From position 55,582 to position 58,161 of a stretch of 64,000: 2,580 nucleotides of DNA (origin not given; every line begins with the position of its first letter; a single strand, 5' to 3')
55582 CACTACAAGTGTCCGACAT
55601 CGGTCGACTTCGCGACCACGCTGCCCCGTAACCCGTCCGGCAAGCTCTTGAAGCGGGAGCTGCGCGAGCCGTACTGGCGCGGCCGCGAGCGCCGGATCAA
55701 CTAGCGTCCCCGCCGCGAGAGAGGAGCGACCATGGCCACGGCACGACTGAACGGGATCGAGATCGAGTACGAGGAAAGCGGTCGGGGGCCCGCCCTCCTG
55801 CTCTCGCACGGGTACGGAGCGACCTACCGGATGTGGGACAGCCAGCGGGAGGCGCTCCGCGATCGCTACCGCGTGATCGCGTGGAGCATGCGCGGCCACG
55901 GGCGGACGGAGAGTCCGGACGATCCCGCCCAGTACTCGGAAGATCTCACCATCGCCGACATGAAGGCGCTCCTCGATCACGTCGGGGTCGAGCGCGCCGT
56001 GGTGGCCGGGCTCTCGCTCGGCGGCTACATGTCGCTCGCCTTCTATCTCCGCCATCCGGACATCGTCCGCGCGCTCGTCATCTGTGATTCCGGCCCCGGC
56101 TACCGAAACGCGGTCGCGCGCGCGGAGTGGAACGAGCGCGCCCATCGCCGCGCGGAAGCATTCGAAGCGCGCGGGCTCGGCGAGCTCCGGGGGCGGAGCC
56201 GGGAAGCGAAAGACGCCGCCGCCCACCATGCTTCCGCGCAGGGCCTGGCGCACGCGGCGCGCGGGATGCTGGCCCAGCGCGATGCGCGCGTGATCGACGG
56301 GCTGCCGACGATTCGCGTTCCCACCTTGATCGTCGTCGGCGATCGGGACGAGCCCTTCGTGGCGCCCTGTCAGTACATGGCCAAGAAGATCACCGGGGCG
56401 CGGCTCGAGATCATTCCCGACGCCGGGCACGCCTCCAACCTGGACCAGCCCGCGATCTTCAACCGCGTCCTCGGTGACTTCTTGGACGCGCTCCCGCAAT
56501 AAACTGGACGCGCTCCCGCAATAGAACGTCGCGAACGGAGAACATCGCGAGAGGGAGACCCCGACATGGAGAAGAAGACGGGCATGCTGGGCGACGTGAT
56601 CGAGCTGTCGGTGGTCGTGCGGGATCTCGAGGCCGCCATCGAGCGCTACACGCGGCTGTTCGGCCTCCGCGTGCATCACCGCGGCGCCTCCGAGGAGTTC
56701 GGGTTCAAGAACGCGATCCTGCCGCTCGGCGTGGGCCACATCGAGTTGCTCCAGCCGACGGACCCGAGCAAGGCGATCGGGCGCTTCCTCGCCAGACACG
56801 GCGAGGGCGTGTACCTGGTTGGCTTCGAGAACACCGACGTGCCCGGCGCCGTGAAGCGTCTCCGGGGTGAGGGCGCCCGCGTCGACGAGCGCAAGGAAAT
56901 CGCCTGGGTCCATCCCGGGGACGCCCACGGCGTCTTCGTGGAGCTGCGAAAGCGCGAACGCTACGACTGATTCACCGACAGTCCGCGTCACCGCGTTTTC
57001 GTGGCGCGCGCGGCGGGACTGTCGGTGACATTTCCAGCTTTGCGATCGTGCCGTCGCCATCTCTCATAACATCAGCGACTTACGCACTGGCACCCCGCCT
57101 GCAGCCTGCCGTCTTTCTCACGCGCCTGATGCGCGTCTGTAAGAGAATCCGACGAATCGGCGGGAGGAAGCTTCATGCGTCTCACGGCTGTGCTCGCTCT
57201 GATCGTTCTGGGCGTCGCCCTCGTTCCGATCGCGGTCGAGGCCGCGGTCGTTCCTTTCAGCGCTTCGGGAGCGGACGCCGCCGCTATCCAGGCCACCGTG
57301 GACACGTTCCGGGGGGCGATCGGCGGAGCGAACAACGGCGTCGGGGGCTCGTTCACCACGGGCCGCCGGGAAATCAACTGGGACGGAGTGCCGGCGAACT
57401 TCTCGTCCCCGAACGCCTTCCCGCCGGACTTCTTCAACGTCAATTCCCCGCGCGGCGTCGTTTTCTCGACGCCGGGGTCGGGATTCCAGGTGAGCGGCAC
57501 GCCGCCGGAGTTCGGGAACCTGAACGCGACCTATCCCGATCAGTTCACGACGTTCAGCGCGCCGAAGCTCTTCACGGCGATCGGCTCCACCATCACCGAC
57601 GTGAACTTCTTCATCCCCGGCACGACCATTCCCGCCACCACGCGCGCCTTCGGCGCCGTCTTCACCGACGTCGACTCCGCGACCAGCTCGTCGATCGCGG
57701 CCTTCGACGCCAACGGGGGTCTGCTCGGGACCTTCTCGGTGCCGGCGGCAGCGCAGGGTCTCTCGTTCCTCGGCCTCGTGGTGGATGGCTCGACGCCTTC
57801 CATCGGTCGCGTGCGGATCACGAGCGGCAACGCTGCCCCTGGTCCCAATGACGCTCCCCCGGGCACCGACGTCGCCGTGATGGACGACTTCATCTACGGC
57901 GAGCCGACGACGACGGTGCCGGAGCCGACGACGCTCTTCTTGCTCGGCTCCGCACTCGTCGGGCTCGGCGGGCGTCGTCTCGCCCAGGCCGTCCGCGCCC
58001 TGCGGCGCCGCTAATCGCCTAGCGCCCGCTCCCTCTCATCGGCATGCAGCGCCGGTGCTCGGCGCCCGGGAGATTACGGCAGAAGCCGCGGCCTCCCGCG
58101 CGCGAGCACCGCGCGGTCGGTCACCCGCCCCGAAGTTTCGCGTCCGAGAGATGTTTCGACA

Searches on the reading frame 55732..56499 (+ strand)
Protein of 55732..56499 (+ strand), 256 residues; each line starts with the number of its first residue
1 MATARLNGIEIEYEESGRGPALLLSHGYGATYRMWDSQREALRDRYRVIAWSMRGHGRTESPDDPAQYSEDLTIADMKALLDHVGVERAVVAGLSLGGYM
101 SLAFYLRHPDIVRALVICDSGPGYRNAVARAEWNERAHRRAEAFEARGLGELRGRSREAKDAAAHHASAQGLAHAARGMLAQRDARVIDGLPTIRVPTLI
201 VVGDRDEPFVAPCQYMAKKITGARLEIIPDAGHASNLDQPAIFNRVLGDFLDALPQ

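Call 3: search_protein_families(library=pfam, proteins=[window:55732-56499:+], max_evalue=1)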
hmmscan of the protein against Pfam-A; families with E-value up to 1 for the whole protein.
window:55732-56499:+ (256 aa): 9 families
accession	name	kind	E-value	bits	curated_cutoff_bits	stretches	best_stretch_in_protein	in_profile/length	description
PF00561.26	Abhydrolase_1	-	1.7e-26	93.8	25.8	1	20-239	1-244/245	alpha/beta hydrolase fold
PF12697.13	Abhydrolase_6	-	1.2e-24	88.7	26.3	1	22-245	1-216/217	Alpha/beta hydrolase family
PF12146.15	Hydrolase_4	-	6.6e-13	48.9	27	1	21-233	6-232/239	Serine aminopeptidase, S33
PF00756.26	Esterase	-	0.00046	20.5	22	1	87-120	112-147/251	Putative esterase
PF03096.20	Ndr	-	0.00084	18.6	23.3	1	75-122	87-134/283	Ndr family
PF00326.27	Peptidase_S9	-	0.0016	18.4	22.6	1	83-116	60-93/213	Prolyl oligopeptidase family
PF20408.4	Abhydrolase_11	-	0.014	15.6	27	0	184-233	116-165/193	Alpha/beta hydrolase domain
PF22620.2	OYE-like_second_a-b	-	0.11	13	25.5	1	81-115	35-67/128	OYE-like second alpha/beta domain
PF02230.22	Abhydrolase_2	-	0.14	12.4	23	0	67-118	88-136/217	Phospholipase/Carboxylesterase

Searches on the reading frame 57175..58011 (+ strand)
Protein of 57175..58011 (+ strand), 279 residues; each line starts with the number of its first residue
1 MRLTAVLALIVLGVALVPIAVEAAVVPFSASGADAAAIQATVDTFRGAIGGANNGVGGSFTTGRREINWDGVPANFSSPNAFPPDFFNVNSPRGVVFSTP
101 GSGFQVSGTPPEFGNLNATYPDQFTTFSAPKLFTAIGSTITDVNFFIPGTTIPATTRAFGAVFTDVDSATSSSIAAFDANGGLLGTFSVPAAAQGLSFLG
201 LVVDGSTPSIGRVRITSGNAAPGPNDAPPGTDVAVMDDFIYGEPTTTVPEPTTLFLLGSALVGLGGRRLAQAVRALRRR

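Call 3: search_protein_families(library=pfam, proteins=[window:57175-58011:+], max_evalue=1)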
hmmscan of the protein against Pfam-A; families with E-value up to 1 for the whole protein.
window:57175-58011:+ (279 aa): 1 family
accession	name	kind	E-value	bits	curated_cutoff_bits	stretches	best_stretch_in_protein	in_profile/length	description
PF07589.16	PEP-CTERM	-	1.4e-05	25.4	20.7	1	247-268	1-23/24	PEP-CTERM motif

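Call 4: search_protein_families(library=ncbifam, proteins=[window:57175-58011:+], max_evalue=1)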
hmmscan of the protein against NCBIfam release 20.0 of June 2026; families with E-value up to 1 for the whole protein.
window:57175-58011:+ (279 aa): 8 families
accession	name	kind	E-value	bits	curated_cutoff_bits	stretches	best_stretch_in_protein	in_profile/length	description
NF038125.1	PEP_CTERM_THxN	subfamily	6.4e-07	29.2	85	1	246-268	221-243/246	THxN family PEP-CTERM protein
TIGR02595.1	PEP_CTERM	domain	0.0003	21.4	16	1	248-269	1-22/24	PEP-CTERM sorting domain-containing protein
NF041538.1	PEP_EDSA_1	subfamily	0.0012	18.5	100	1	246-266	282-302/307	EDSAP-1 family PEP-CTERM protein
NF038129.1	PEP_NF038129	equivalog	0.0016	18.3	65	1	228-267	159-192/194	NF038129 family PEP-CTERM protein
NF041927.1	Xrt_dep_XDP1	equivalog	0.0089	16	125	1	243-268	214-239/242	exosortase-dependent surface protein XDP1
NF038120.1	PEP_CTERM_QFxxD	subfamily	0.0089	15.9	80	1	245-268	190-213/215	NF038120 family PEP-CTERM protein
NF051431.1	Rv0361_Cterm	subfamily_domain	0.11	12.7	37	1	4-49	4-50/140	Rv0361 family membrane protein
NF038118.1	PEP_CTERM_CCXG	equivalog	0.23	11.1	90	1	246-268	174-196/199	CCXG family PEP-CTERM protein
